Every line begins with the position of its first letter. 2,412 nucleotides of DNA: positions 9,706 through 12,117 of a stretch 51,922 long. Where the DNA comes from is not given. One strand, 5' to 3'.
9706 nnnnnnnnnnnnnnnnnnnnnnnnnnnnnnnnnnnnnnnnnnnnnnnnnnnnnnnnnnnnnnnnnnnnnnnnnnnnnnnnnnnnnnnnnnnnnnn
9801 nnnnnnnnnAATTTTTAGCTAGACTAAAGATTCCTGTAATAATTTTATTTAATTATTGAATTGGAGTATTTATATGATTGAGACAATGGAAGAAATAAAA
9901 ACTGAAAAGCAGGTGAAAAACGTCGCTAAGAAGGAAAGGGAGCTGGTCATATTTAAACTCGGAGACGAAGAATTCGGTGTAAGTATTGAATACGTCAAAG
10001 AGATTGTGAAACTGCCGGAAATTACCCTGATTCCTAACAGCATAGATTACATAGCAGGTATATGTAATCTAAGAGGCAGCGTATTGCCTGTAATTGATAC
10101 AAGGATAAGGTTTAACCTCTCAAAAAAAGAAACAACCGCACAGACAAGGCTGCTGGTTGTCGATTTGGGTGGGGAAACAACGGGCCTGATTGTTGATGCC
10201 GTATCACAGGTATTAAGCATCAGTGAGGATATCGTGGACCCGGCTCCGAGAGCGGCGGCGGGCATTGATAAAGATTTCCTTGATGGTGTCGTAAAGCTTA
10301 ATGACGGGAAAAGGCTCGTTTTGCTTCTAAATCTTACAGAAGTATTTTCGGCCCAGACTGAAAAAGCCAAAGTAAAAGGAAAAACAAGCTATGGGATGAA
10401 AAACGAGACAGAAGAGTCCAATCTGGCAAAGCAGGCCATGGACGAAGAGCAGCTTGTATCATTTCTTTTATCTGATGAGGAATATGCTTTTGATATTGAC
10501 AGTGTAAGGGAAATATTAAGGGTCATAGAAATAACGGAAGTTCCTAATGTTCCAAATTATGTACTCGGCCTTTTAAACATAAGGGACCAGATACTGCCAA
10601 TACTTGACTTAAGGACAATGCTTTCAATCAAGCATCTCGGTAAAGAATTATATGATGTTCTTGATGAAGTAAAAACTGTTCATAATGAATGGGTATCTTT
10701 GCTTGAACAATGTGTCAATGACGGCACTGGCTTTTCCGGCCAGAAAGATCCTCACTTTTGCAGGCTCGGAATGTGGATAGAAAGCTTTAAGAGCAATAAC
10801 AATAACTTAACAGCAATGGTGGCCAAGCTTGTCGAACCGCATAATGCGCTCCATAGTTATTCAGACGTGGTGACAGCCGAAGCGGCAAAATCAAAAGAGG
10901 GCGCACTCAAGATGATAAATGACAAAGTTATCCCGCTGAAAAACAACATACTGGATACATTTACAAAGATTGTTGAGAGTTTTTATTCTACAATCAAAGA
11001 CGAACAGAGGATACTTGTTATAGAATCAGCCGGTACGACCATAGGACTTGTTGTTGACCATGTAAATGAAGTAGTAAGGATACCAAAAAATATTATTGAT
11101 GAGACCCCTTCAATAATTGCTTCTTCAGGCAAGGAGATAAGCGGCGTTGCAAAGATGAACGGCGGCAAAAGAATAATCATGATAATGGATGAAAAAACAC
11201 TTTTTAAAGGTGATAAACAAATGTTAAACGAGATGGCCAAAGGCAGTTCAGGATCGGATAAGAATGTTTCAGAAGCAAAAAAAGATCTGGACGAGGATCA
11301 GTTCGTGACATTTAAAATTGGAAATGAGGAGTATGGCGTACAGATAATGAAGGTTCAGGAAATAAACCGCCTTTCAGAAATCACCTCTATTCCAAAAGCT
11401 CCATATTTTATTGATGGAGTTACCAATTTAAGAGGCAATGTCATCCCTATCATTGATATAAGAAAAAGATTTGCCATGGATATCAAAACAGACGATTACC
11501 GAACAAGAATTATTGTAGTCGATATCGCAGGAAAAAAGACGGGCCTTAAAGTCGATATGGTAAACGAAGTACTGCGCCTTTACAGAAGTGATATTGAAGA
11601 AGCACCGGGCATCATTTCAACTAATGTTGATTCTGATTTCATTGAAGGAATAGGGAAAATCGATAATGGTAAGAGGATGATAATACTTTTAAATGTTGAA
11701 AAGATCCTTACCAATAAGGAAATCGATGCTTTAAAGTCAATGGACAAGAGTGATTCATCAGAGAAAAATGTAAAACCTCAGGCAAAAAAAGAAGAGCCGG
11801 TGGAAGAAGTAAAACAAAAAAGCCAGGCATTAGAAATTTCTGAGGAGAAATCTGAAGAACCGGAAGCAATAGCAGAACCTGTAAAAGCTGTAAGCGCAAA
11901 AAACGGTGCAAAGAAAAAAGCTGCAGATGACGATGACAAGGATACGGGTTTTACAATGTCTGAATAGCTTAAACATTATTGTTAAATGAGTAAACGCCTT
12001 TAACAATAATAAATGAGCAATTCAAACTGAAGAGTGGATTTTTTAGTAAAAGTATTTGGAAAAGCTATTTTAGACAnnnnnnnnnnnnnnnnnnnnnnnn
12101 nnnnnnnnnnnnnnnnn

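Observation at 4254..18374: System-level view: a self-contained chemosensory pathway apparently built for a membrane-free array with sensing on the scaffold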

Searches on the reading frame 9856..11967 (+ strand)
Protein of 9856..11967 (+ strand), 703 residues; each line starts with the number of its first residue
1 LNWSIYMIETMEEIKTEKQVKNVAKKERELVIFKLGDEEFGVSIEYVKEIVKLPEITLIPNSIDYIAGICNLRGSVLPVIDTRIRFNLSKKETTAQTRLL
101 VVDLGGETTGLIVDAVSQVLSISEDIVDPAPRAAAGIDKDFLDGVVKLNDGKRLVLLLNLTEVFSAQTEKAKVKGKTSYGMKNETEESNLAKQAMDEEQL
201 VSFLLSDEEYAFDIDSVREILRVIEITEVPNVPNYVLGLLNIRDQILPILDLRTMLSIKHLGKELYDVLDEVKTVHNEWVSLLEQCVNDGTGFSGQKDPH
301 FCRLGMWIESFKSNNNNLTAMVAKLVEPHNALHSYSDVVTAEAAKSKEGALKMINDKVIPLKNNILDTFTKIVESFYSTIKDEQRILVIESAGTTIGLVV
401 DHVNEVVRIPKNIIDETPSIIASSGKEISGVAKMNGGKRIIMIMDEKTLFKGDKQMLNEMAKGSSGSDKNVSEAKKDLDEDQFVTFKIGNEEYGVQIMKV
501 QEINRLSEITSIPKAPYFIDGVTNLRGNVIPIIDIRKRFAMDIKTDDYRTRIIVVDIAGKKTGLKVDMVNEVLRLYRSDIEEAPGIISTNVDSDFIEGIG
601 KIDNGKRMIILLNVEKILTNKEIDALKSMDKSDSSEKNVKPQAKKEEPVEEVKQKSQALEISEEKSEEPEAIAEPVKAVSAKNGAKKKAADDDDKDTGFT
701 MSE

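Call 3: search_protein_families(library=pfam, proteins=[window:9856-11967:+])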
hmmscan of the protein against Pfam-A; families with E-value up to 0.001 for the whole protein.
window:9856-11967:+ (703 aa): 2 families
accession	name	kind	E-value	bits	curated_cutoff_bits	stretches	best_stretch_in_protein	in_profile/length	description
PF01584.24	CheW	-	4.4e-100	331.3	23.5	4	29-166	1-136/138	CheW-like domain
PF13682.11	CZB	-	2.2e-07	31.6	29.4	1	276-335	1-59/64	Chemoreceptor zinc-binding domain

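Call 6: find_homologous_proteins(query=window:9856-11967:+)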
Query window:9856-11967:+ (703 aa): 609 proteins with E <= 0.001 among 8000 candidates; the best 120 are listed.
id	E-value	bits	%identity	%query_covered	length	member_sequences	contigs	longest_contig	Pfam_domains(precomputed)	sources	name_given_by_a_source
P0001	0.0e+0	1349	91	99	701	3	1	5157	PF01584.25,PF13682.12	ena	-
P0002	3.0e-230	784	61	87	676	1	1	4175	PF01584.25,PF13682.12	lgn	-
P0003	1.7e-176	606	47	91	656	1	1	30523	PF01584.25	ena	-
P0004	5.2e-172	592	46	87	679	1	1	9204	PF01584.25,PF13682.12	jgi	-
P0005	1.0e-171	591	47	88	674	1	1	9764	PF01584.25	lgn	-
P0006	1.4e-170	587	47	88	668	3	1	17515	PF01584.25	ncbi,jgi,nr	ncbi:MAG: chemotaxis protein CheW [Deltaproteobacteria bacterium]|nr:chemotaxis protein CheW [Deltap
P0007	2.6e-170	586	47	88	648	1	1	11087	PF01584.25,PF13682.12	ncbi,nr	ncbi:MAG: chemotaxis protein CheW [Candidatus Desulfofervidaceae bacterium]|nr:chemotaxis protein Ch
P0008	3.1e-170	586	45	91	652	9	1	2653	PF01584.25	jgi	-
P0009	4.8e-170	585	46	93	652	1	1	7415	PF01584.25,PF13682.12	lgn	-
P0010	1.7e-169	583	48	87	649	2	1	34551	PF01584.25,PF13682.12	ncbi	-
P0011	2.1e-169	583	47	88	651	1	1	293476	PF01584.25,PF13682.12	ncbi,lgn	ncbi:chemotaxis protein CheW [Desulfobacterota bacterium M19]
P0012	2.2e-169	583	44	93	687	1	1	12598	PF01584.25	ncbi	-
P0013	1.6e-168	580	45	93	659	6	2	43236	PF01584.25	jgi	jgi:purine-binding chemotaxis protein CheW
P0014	2.8e-168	579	45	92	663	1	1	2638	PF01584.25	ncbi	-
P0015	3.6e-168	579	46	89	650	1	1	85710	PF01584.25,PF13682.12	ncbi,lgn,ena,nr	ncbi:MAG TPA: hypothetical protein ENK33_04860 [Desulfobacterales bacterium]|nr:hypothetical protein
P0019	9.1e-168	578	46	89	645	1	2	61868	PF01584.25,PF13682.12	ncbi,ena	-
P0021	3.3e-167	576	47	87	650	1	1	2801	PF01584.25,PF13682.12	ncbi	-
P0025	5.4e-166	572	43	94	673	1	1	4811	PF01584.25,PF13682.12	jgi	-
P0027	9.6e-166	571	46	88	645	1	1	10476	PF01584.25,PF13682.12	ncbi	-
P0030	7.1e-165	568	46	88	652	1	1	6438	PF01584.25,PF13682.12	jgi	jgi:purine-binding chemotaxis protein CheW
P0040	9.5e-163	561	47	86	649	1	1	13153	PF01584.25,PF13682.12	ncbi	-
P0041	2.0e-162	560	45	88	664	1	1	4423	PF01584.25,PF13682.12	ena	-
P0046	1.5e-161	557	45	86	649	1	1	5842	PF01584.25,PF13682.12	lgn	-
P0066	1.5e-157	544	44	86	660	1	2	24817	PF01584.25,PF13682.12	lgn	-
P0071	5.6e-157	542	44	86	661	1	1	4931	PF01584.25,PF13682.12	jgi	-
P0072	7.0e-157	542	43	87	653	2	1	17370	PF01584.25,PF13682.12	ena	-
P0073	1.8e-156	540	44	86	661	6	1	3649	PF01584.25,PF13682.12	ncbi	-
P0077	5.5e-155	535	44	85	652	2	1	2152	PF01584.25,PF13682.12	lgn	-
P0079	2.0e-154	533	43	85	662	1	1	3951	PF01584.25,PF13682.12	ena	-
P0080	2.5e-154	533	42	95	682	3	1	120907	PF01584.25,PF13682.12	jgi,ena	jgi:chemotaxis signal transduction protein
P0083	4.7e-151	522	42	86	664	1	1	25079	PF01584.25,PF13682.12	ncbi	-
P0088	2.8e-137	477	40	86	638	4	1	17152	PF01584.25,PF13682.12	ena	-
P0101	2.9e-131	457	39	88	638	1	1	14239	PF01584.25,PF13682.12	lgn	-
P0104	2.2e-130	454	39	87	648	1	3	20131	PF01584.25,PF13682.12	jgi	-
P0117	2.8e-125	437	35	60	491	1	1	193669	PF01584.25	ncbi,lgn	ncbi:MAG: chemotaxis protein CheW [Bacillota bacterium]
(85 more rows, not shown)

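Call 20: find_encoding_contigs(protein=P0011, flank=10000, max_places=2)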
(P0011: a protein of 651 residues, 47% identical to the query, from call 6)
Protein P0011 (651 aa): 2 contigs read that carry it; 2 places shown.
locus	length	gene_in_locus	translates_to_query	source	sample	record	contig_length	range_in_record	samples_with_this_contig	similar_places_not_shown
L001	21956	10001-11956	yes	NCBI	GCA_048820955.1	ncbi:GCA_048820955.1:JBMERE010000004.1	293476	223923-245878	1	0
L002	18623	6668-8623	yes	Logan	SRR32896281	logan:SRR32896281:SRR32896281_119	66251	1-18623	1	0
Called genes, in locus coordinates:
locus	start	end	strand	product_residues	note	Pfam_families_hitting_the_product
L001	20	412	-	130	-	PF01250:Ribosomal_S6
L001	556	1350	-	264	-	PF03819:MazG, PF01503:PRA-PH (weak), PF03819:MazG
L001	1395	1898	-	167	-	PF00072:Response_reg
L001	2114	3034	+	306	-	PF01368:DHH, PF02833:DHHA2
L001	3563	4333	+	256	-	PF00142:Fer4_NifH, PF01656:CbiA, PF09140:MipZ, PF10609:ParA (faint), PF13614:AAA_31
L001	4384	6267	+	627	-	PF00072:Response_reg, PF13379:NMT1_2, PF07719:TPR_2 (faint), PF14559:TPR_19 (weak)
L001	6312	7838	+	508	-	PF00012:HSP70, PF06723:MreB_Mbl, PF00012:HSP70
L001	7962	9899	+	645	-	PF00015:MCPsignal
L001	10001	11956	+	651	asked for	PF01584:CheW, PF13682:CZB, PF01584:CheW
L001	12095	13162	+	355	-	PF00072:Response_reg, PF01339:CheB_methylest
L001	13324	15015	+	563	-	PF01627:Hpt, PF02895:H-kinase_dim (weak), PF02518:HATPase_c, PF01584:CheW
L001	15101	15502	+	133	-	PF00072:Response_reg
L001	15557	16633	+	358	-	PF03130:HEAT_PBS (faint), PF13646:HEAT_2 (weak), PF02985:HEAT (faint), PF13646:HEAT_2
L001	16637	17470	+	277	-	PF03705:CheR_N, PF01739:CheR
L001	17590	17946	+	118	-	PF00072:Response_reg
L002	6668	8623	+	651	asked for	PF01584:CheW, PF13682:CZB, PF01584:CheW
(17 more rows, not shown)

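Call 21: find_encoding_contigs(protein=P0117, flank=10000, max_places=2)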
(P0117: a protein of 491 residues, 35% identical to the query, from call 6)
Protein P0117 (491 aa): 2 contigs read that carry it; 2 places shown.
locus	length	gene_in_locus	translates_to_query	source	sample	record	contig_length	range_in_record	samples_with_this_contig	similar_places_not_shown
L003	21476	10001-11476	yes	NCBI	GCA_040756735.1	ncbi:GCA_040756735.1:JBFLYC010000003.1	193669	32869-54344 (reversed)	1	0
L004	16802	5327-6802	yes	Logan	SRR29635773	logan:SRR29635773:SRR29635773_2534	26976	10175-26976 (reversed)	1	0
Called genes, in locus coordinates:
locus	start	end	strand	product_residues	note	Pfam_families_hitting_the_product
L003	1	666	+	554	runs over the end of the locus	PF03323:GerA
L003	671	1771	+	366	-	PF03845:Spore_permease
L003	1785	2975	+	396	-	PF25198:Spore_GerAC_N, PF05504:Spore_GerAC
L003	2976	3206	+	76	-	-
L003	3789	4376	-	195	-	-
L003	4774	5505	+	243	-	-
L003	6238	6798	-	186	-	PF00589:Phage_integrase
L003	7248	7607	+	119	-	PF00072:Response_reg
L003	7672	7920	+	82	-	-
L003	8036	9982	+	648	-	PF00015:MCPsignal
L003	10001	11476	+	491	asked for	PF01584:CheW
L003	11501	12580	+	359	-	PF00072:Response_reg, PF01339:CheB_methylest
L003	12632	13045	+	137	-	PF00072:Response_reg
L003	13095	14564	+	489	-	PF01627:Hpt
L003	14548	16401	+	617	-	PF02985:HEAT (faint), PF13513:HEAT_EZ (faint), PF13646:HEAT_2 (weak)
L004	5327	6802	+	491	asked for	PF01584:CheW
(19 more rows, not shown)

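Call 32: find_related_loci(query=A1, collection=genome_contigs, flank=10000)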
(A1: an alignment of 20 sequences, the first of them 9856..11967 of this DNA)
Query A1 (703 aa) in genome_contigs; peptide patterns used: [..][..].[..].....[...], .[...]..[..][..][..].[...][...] (x = any residue, [..] = any of these).
599 stretches matched a pattern (row limit reached: there are more); 558 encode a relative of the query (tblastn E <= 1e-3); the best 80 are kept; 78 distinct loci.
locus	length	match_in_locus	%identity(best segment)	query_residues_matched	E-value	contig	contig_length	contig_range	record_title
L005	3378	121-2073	45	11-650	0e+0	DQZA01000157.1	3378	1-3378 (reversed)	MAG TPA_asm: Desulfobacteraceae bacterium isolate HyVt-17 Ga0136651_10023486, whole genome shotgun sequence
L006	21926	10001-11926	46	11-651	5e-180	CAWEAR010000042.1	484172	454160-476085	MAG: uncultured delta proteobacterium isolate MFD01299.bin.2.104 genome assembly, contig: contig_51314, whole genome sho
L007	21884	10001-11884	46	27-653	1e-178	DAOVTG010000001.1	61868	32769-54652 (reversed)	MAG TPA_asm: Deltaproteobacteria bacterium isolate CSMAG_1647 CSMAG_1647_k141_695475_length_61868_cov_22.6294, whole gen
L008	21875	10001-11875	47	2-630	1e-178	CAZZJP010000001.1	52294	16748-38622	MAG TPA_asm: uncultured Desulfobulbia bacterium isolate SRP128015_co1_121 genome assembly, contig: NODE_484_length_52294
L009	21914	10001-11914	46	15-663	1e-178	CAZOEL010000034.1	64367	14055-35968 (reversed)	MAG TPA_asm: uncultured Syntrophobacteraceae bacterium isolate binchicken_co269_257 genome assembly, contig: NODE_398_le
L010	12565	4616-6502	48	6-639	4e-178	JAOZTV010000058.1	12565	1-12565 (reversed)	MAG: Candidatus Aminicenantes bacterium isolate GMC8.concoct.14 GMC8_4406_length_12565_cov_16.102398, whole genome shotg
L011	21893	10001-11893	47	3-638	7e-177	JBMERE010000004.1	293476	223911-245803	Desulfobacterota bacterium M19 4, whole genome shotgun sequence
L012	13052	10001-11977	46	18-663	2e-176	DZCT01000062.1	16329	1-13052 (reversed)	MAG TPA_asm: Desulfatirhabdium butyrativorans isolate SulCav_PC08_64_48_9 SulCav_PC08-64_2470_length_16329_cov_5.228032,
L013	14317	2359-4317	45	1-655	7e-176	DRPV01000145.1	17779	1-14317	MAG TPA_asm: Desulfobacterales bacterium isolate HyVt-567 HyVt-567_k145_276026, whole genome shotgun sequence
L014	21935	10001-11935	43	23-666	5e-175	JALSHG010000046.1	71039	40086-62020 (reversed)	MAG: Thermodesulfovibrio sp. isolate 354-166_metabat1_scaf2bin.078 354-166_scaffold_256_c1, whole genome shotgun sequenc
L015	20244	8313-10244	45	19-663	4e-175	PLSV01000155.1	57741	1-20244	MAG: Syntrophobacteraceae bacterium isolate bog_1154 73.20120700_S1D.281_contig_27157, whole genome shotgun sequence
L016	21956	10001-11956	45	27-669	3e-173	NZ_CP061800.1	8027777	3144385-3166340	Desulfonema magnum strain 4be13 chromosome, complete genome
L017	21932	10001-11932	44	10-645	3e-172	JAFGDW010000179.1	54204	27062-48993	MAG: candidate division KSB1 bacterium isolate Zod_Metabat.1197 k87_7571437, whole genome shotgun sequence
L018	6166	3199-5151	44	24-665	1e-173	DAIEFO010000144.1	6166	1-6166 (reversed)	MAG TPA_asm: Desulfobacteraceae bacterium isolate clean968 NODE_144_length_6166_cov_2.516177, whole genome shotgun seque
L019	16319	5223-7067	46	27-643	1e-171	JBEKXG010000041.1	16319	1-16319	MAG: Syntrophobacteraceae bacterium isolate SPRUCE 646 SPRUCE_646_41, whole genome shotgun sequence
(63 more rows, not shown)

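Call 42: find_encoding_contigs(protein=P0001, flank=10000, max_places=3)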
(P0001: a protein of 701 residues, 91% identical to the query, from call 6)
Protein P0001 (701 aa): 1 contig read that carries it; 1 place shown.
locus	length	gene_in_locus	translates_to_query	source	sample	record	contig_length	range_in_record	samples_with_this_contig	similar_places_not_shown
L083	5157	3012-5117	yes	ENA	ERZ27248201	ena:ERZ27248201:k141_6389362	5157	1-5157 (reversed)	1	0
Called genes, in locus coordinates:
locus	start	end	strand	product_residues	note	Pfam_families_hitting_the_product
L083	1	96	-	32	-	?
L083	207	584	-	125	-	PF00072:Response_reg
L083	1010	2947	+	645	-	-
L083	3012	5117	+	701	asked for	PF01584:CheW, PF13682:CZB (weak), PF01584:CheW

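Call 49: search_protein_families(library=ncbifam, proteins=[window:9856-11967:+], max_evalue=0.001)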
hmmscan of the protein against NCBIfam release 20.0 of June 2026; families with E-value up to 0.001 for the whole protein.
window:9856-11967:+ (703 aa): 1 family
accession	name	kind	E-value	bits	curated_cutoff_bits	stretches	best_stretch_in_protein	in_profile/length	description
NF007903.0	PRK10612.1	equivalog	6e-74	247.3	260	3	473-630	9-163/167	chemotaxis protein CheW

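Call 52: predict_structure(alignment_id=A1)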
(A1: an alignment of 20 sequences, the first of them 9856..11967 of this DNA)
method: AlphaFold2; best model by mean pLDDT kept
length: 703 residues; sequences in the alignment: 20
mean_pLDDT: 72.3   pTM: 0.36
mean pLDDT of the five models: 72.3, 72.0, 69.8, 68.2, 66.7
residues with pLDDT >= 90: 115; 70-90: 383; 50-70: 58; < 50: 147
segments of 3 or more residues with pLDDT < 50: 1-25, 167-194, 464-478, 586-590, 632-703
pLDDT, mean of each block of 10 residues (from residue 1): 35 30 55 89 88 79 75 76 84 88 80 89 81 74 84 84 57 28 36 61 85 87 77 81 78 77 82 94 92 89 90 79 92 93 91 95 94 85 85 81 83 70 61 75 80 68 41 44 87 86 79 78 80 84 81 86 90 83 58 73 82 84 77 34 32 33 37 38 33 36 33
secondary structure, 60 per line:
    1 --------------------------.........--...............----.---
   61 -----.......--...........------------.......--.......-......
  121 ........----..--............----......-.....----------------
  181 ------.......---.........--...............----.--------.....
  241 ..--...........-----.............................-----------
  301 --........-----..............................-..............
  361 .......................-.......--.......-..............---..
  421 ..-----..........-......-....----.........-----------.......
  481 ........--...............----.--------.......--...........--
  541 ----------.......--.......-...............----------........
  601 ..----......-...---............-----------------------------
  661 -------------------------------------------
elements in order (helices of 4 or more, strands of 3 or more residues): E27-35 E38-43 E47-52 E66-72 E75-81 H82-85 E98-104 E107-113 E115-123 E142-148 E153-158 H160-164 H187-193 E197-205 E208-213 E217-222 E236-242 E245-251 H252-255 H261-289 H303-310 H316-345 H347-383 E385-391 E394-400 E402-410 H419-422 E428-434 E439-444 H446-449 H454-462 H474-479 E480-488 E491-496 E500-505 E519-525 E528-534 H535-538 E551-557 E560-566 E568-576 E580-582 E596-602 E607-612 H620-631

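Call 58: fold_search(model_id=the predicted structure, library=pdb)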
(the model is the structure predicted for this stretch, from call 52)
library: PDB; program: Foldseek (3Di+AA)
matches with E <= 10: 491; with E <= 0.001: 18
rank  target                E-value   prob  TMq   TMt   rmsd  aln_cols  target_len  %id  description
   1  2qdl_A                3.6e-15  1.00  0.20  0.84   3.3       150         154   35  Crystal structure of scaffolding protein TtCheW from Thermoanaerobacter tengcongensis (released 2007-09-04)
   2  2qdl_B                3.0e-14  1.00  0.19  0.85   2.0       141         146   40  Crystal structure of scaffolding protein TtCheW from Thermoanaerobacter tengcongensis (released 2007-09-04)
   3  9a72_B                3.7e-14  1.00  0.20  0.84   5.6       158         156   28  Integrative model of YFMS-CHEW by crosslinking MS and deep learning (released 2024-09-18)
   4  6s1k_C                6.4e-14  1.00  0.19  0.85   2.7       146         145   38  E. coli Core Signaling Unit, carrying QQQQ receptor mutation (released 2020-01-22)
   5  8c5v_E                8.0e-14  1.00  0.19  0.87   2.0       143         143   38  Chemotaxis core signalling unit from E protein lysed E. coli cells (released 2023-09-13)
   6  2ho9_MODEL_1_A        9.8e-13  1.00  0.20  0.74   2.9       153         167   37  Solution Structure of chemotaxi protein CheW from Escherichia coli (released 2007-07-10)
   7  2ch4_Y                2.9e-11  1.00  0.18  0.85   2.4       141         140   28  Complex between Bacterial Chemotaxis histidine kinase CheA domains P4 and P5 and receptor-adaptor protein CheW (released 2006-04-18)
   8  2ch4_W                1.5e-10  1.00  0.18  0.85   2.6       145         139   28  Complex between Bacterial Chemotaxis histidine kinase CheA domains P4 and P5 and receptor-adaptor protein CheW (released 2006-04-18)
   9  1k0s_MODEL_1_A        2.5e-09  1.00  0.17  0.68   5.7       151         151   28  Solution structure of the chemotaxis protein CheW from the thermophilic organism Thermotoga maritima (released 2002-02-06)
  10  2ch4_A                1.8e-08  1.00  0.17  0.37   2.5       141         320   20  Complex between Bacterial Chemotaxis histidine kinase CheA domains P4 and P5 and receptor-adaptor protein CheW (released 2006-04-18)
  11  4jpb_A                1.9e-08  1.00  0.17  0.86   2.2       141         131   20  The structure of a ternary complex between CheA domains P4 and P5 with CheW and with an unzipped fragment of TM14, a c (released 2013-08-28)
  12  2ch4_B                3.8e-08  1.00  0.17  0.38   2.8       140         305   16  Complex between Bacterial Chemotaxis histidine kinase CheA domains P4 and P5 and receptor-adaptor protein CheW (released 2006-04-18)
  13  3ja6_C                4.0e-08  1.00  0.17  0.32  24.7       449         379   12  Cryo-electron Tomography and All-atom Molecular Dynamics Simulations Reveal a Novel Kinase Conformational Switch in Ba (released 2015-12-09)
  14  6s1k_A                7.6e-08  1.00  0.16  0.29   4.7       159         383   14  E. coli Core Signaling Unit, carrying QQQQ receptor mutation (released 2020-01-22)
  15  8c5v_A                8.1e-08  1.00  0.17  0.29   4.2       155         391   15  Chemotaxis core signalling unit from E protein lysed E. coli cells (released 2023-09-13)
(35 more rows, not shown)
